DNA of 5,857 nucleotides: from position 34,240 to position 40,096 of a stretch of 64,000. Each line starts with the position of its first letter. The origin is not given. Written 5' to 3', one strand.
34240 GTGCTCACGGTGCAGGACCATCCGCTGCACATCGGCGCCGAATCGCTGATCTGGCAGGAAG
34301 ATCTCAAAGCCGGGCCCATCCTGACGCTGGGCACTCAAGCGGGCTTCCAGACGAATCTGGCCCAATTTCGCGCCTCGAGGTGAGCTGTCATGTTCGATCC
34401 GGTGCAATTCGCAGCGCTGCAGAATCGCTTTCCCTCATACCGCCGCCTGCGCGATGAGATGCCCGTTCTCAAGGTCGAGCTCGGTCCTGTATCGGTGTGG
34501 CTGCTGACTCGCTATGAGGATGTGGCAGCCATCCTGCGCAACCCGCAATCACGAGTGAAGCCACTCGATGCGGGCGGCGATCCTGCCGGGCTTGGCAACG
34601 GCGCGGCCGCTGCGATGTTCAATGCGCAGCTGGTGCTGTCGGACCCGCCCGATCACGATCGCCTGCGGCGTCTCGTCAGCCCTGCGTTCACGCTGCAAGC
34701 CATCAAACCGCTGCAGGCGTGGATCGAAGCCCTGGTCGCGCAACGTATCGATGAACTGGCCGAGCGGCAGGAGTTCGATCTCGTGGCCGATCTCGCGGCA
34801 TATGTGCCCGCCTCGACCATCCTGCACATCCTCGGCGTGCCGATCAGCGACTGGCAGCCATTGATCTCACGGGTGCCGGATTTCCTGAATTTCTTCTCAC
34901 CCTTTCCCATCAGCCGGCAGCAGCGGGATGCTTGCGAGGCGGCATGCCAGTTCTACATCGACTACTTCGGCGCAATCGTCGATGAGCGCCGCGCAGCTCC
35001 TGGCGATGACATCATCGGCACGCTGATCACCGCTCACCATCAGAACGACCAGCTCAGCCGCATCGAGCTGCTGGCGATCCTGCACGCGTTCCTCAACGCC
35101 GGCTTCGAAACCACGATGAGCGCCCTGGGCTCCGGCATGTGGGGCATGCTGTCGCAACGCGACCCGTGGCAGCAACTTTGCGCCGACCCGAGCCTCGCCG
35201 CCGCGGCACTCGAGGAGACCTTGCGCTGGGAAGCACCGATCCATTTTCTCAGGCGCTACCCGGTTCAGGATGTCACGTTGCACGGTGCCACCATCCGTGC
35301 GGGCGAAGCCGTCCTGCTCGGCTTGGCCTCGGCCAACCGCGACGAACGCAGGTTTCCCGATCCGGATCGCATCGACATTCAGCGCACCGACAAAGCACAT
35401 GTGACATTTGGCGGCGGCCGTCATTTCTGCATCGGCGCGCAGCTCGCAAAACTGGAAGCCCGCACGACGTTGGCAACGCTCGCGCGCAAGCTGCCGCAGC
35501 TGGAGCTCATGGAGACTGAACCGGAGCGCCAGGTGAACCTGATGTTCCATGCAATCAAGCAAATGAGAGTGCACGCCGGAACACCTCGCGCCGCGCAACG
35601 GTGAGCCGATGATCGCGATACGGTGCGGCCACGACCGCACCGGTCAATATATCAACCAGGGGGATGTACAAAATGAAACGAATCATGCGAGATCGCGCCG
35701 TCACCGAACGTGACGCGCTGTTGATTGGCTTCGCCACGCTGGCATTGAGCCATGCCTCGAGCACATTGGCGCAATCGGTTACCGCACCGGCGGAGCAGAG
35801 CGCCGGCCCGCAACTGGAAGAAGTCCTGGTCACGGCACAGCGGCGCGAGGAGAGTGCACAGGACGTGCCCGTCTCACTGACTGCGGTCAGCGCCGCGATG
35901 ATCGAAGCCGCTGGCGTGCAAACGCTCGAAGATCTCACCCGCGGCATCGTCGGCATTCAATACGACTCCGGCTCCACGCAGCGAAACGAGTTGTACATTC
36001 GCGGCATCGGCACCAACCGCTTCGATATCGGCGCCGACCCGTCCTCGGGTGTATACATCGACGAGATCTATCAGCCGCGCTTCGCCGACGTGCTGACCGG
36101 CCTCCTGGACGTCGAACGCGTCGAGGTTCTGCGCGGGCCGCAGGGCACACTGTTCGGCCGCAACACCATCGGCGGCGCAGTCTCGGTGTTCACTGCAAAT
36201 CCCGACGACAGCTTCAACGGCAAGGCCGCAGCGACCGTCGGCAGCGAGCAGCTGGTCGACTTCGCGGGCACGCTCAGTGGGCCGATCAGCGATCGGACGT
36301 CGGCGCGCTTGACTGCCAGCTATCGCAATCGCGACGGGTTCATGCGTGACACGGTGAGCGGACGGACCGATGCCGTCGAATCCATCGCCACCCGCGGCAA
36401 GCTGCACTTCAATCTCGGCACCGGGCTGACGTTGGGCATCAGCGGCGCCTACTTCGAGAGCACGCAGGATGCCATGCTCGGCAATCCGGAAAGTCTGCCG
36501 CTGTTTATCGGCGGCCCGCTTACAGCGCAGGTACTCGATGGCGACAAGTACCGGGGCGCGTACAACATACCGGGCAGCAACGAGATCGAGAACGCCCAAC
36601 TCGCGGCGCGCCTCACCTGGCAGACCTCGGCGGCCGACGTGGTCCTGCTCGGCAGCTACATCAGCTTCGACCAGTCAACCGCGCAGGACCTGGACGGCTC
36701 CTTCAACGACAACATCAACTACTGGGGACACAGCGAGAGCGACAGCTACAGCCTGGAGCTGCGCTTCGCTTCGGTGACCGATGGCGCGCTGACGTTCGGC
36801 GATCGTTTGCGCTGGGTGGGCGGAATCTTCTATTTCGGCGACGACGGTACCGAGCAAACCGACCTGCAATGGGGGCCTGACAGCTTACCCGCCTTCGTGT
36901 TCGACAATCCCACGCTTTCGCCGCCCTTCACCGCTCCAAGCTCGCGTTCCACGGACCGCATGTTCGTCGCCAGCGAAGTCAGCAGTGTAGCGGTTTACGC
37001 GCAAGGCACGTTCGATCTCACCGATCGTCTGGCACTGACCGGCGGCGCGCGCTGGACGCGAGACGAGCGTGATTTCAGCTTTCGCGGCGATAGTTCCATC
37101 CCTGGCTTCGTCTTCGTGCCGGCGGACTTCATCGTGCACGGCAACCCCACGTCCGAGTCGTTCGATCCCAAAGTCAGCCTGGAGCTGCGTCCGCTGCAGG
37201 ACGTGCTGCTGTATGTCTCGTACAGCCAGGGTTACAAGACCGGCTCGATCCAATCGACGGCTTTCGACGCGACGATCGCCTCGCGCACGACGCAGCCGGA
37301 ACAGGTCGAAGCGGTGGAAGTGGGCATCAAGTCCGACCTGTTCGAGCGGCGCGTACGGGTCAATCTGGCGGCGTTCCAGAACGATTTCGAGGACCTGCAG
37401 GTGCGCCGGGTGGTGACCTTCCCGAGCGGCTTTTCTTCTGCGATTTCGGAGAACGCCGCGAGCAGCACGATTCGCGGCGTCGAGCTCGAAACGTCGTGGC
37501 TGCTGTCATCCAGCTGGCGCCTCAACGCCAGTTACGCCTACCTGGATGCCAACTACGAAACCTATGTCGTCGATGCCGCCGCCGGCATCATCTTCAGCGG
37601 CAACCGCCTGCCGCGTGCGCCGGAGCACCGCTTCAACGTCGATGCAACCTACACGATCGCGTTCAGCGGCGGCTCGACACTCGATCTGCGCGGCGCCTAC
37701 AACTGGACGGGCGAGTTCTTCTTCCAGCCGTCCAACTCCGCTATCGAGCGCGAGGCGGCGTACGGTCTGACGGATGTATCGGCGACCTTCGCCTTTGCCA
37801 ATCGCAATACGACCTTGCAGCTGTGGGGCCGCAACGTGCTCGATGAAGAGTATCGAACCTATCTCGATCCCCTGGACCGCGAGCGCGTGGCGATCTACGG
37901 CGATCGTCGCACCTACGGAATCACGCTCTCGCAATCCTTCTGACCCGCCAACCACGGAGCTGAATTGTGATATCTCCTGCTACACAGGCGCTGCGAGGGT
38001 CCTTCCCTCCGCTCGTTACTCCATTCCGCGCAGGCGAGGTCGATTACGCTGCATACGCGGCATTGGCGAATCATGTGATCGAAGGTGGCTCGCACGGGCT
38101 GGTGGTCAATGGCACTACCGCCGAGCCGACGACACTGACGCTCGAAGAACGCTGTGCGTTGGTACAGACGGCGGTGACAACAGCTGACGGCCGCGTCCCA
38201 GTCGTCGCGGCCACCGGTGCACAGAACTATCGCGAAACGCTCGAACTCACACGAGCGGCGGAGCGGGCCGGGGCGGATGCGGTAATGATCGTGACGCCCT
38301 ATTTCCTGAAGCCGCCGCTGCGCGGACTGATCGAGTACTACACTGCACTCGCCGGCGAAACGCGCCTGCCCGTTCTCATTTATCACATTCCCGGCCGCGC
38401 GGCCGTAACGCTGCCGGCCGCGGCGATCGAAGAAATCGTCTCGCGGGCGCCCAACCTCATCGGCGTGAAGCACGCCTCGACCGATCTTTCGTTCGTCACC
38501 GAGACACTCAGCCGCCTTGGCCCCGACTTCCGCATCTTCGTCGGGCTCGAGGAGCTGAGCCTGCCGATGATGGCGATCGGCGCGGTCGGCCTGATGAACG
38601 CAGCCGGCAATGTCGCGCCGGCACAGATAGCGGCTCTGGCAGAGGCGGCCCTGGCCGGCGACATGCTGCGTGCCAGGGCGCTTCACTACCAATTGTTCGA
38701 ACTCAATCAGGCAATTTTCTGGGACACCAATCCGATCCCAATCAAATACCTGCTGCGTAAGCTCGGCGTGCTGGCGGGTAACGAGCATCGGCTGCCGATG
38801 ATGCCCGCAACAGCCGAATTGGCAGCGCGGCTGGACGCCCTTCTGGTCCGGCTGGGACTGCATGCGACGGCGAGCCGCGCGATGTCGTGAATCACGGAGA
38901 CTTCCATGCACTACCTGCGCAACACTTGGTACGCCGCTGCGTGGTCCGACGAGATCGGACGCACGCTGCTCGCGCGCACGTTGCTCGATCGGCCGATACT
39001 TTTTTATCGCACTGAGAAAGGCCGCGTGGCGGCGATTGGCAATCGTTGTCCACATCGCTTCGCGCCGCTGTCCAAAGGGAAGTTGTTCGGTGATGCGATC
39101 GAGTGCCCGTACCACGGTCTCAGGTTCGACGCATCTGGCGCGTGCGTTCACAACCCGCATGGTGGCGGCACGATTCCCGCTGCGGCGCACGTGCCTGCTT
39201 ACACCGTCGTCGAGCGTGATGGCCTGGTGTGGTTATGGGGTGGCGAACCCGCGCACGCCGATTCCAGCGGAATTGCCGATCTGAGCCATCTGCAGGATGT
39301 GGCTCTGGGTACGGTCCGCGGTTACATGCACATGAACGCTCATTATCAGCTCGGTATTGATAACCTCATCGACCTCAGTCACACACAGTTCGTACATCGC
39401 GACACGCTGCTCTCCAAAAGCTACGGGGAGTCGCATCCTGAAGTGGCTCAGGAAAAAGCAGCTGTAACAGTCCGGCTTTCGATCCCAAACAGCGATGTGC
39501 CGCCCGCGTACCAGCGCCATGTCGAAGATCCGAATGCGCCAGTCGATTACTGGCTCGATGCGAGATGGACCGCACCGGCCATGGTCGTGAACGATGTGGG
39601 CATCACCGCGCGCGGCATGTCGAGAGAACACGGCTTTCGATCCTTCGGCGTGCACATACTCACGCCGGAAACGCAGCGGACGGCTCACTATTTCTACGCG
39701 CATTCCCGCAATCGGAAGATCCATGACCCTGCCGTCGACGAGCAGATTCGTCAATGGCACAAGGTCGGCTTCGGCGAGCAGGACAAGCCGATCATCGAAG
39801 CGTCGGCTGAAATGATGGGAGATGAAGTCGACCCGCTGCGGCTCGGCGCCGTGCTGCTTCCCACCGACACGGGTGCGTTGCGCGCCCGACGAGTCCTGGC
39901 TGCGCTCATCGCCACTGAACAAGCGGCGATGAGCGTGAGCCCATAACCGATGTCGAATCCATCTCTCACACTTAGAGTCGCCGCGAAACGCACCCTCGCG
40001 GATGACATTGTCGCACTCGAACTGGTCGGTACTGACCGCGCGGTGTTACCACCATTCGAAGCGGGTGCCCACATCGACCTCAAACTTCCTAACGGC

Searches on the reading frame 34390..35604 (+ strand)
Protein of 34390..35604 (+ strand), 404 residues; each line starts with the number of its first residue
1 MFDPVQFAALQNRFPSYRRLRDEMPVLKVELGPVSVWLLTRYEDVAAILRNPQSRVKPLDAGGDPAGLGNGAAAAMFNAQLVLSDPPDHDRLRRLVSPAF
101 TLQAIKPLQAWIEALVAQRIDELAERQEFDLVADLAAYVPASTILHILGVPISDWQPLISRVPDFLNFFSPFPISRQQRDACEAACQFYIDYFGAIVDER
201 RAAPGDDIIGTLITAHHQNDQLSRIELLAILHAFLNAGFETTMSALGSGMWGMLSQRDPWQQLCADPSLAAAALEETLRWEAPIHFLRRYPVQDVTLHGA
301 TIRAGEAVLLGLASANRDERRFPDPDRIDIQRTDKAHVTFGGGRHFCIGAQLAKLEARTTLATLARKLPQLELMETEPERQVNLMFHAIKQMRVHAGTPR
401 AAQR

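Call 20: search_protein_families(library=pfam, proteins=[window:34390-35604:+], max_evalue=0.00001)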
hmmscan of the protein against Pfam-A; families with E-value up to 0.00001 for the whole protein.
window:34390-35604:+ (404 aa): 1 family
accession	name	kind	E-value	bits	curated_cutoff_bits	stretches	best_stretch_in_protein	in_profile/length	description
PF00067.27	p450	-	1.1e-31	110.5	22.8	2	268-369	322-433/462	Cytochrome P450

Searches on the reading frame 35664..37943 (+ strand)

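Call 20: search_protein_families(library=pfam, proteins=[window:35664-37943:+], max_evalue=0.00001)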
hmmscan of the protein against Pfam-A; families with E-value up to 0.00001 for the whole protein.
window:35664-37943:+ (759 aa): 3 families
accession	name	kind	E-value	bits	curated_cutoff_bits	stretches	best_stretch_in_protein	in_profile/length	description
PF00593.30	TonB_dep_Rec_b-barrel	-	1.3e-43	150.9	27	1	289-725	42-436/436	TonB dependent receptor-like, beta-barrel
PF07715.20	Plug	-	1.6e-17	64.4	23.9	1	65-172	2-107/107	TonB-dependent Receptor Plug Domain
PF14905.12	OMP_b-brl_3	-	9.4e-07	28.7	27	1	544-753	214-404/408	Outer membrane protein beta-barrel family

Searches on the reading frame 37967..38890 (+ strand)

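Call 20: search_protein_families(library=pfam, proteins=[window:37967-38890:+], max_evalue=0.00001)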
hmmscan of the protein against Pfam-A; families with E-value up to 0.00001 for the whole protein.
window:37967-38890:+ (307 aa): 1 family
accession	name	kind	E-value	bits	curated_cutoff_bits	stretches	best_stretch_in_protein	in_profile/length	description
PF00701.28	DHDPS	-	2.1e-74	250.3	22.1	1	9-293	2-286/289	Dihydrodipicolinate synthetase family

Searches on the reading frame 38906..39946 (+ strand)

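Call 21: search_protein_families(library=pfam, proteins=[window:38906-39946:+], max_evalue=0.00001)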
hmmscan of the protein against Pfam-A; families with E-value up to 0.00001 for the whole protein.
window:38906-39946:+ (346 aa): 2 families
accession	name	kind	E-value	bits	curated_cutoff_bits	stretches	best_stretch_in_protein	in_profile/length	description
PF19112.6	VanA_C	-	1e-42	146.9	23.5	1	143-336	1-192/193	Vanillate O-demethylase oxygenase C-terminal domain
PF00355.32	Rieske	-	4.3e-20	71.9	20.3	1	7-85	1-80/88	Rieske [2Fe-2S] domain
